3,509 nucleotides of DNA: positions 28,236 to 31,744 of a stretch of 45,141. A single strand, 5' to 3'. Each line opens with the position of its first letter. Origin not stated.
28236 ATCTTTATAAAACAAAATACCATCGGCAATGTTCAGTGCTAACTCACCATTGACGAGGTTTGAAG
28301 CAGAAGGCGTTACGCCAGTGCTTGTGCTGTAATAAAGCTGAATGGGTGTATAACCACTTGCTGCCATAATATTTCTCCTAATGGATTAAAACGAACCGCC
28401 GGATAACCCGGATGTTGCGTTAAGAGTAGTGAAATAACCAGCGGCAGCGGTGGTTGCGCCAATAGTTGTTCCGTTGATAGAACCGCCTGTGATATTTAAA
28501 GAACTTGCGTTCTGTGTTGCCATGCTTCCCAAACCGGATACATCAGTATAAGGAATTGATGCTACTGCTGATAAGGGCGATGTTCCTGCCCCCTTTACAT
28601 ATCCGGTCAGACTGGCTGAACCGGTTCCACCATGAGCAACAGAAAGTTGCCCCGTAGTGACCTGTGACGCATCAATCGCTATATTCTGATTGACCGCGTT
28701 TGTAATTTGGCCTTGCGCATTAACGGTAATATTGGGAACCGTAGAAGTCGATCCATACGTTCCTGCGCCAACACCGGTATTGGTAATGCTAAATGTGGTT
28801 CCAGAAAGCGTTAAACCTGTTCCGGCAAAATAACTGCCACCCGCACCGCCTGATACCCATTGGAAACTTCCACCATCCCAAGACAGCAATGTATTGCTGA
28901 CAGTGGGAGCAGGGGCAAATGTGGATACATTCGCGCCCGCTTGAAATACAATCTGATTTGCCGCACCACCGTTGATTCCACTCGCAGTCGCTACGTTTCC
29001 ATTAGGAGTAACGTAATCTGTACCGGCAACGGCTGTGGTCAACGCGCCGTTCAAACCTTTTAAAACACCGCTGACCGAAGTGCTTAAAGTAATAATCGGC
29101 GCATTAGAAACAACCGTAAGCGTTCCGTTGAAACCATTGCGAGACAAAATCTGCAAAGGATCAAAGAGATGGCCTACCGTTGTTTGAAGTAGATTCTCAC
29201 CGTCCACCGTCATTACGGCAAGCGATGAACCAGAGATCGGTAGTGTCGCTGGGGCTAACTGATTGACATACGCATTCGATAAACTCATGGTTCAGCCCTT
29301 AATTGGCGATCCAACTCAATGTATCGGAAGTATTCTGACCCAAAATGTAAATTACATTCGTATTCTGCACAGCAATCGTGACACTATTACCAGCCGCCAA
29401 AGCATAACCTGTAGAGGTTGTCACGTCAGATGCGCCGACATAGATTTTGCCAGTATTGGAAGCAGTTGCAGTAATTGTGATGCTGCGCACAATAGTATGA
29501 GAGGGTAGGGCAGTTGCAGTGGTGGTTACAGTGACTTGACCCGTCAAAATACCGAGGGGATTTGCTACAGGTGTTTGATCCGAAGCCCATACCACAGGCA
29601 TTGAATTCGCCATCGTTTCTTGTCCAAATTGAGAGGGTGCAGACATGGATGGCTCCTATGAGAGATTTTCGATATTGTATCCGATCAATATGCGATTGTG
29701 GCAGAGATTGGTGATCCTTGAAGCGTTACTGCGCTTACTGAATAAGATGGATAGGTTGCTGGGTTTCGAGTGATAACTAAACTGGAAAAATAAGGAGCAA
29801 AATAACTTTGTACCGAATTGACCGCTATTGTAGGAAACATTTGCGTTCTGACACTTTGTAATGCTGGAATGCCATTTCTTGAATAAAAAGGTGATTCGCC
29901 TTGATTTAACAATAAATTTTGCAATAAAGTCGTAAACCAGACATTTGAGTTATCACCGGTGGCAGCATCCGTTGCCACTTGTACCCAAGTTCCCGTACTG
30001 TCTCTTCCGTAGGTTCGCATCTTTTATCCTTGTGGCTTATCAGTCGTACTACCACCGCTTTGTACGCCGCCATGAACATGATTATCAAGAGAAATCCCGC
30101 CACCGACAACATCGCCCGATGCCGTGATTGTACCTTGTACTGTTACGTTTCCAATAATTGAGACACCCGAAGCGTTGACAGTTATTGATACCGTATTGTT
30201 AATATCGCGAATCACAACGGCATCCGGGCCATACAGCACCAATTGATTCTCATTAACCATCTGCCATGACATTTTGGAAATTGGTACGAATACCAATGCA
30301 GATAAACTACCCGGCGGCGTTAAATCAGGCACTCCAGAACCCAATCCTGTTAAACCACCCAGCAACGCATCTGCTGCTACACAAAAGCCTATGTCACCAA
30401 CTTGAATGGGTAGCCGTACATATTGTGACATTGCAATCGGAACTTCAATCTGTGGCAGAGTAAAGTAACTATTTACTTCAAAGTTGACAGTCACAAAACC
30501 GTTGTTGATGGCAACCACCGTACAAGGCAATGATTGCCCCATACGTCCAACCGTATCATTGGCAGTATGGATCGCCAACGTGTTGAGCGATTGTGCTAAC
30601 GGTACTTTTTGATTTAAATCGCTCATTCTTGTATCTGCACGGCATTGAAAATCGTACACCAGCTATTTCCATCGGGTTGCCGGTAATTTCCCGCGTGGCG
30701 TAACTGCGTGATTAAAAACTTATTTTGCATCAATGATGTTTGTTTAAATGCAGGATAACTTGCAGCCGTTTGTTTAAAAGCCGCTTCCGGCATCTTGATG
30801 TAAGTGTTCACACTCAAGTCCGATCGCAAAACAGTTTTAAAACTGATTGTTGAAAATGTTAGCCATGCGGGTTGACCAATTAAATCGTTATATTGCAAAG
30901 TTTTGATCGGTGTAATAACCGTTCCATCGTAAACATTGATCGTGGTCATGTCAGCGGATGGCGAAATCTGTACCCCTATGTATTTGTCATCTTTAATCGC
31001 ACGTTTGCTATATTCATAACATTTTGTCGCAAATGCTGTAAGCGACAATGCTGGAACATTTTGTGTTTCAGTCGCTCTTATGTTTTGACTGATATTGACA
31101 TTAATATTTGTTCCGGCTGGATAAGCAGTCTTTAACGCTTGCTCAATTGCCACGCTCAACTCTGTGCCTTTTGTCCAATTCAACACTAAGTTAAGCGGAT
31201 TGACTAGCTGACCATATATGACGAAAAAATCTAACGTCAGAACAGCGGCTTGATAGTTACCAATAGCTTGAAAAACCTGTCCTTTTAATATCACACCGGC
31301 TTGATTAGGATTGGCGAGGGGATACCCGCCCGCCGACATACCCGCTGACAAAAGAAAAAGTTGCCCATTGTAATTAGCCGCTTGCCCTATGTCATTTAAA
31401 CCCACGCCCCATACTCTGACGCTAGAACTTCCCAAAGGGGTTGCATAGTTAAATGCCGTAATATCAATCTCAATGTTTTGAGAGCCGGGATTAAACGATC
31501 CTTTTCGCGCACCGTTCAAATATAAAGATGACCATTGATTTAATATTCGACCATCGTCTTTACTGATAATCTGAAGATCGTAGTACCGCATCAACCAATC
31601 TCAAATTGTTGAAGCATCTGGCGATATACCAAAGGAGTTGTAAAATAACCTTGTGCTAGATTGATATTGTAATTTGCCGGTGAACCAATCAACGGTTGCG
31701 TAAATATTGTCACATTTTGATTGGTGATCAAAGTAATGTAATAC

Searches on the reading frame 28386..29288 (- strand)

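Call 68: search_protein_families(library=phrogs, proteins=[window:28386-29288:-], max_evalue=0.00001)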
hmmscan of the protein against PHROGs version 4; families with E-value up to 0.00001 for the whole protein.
window:28386-29288:- (300 aa): 1 family
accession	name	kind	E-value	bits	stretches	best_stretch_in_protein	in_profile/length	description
phrog_36881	-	unknown function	2.4e-06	28.6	1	164-237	17-90/198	-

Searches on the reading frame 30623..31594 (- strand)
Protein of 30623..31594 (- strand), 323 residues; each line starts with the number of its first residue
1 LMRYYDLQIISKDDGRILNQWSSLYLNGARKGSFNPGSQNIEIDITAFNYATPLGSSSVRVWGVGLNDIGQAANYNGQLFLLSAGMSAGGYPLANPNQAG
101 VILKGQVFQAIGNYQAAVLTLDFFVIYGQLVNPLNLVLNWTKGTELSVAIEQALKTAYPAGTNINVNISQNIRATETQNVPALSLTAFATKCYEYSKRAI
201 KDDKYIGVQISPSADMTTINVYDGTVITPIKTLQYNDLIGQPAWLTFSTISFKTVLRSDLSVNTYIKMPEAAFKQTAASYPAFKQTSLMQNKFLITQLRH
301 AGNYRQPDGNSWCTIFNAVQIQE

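Call 68: search_protein_families(library=phrogs, proteins=[window:30623-31594:-], max_evalue=0.00001)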
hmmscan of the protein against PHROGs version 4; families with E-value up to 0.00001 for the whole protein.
window:30623-31594:- (323 aa): 1 family
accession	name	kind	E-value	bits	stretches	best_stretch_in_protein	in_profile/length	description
phrog_196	-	tail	4.6e-20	72.7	1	2-321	86-361/536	baseplate hub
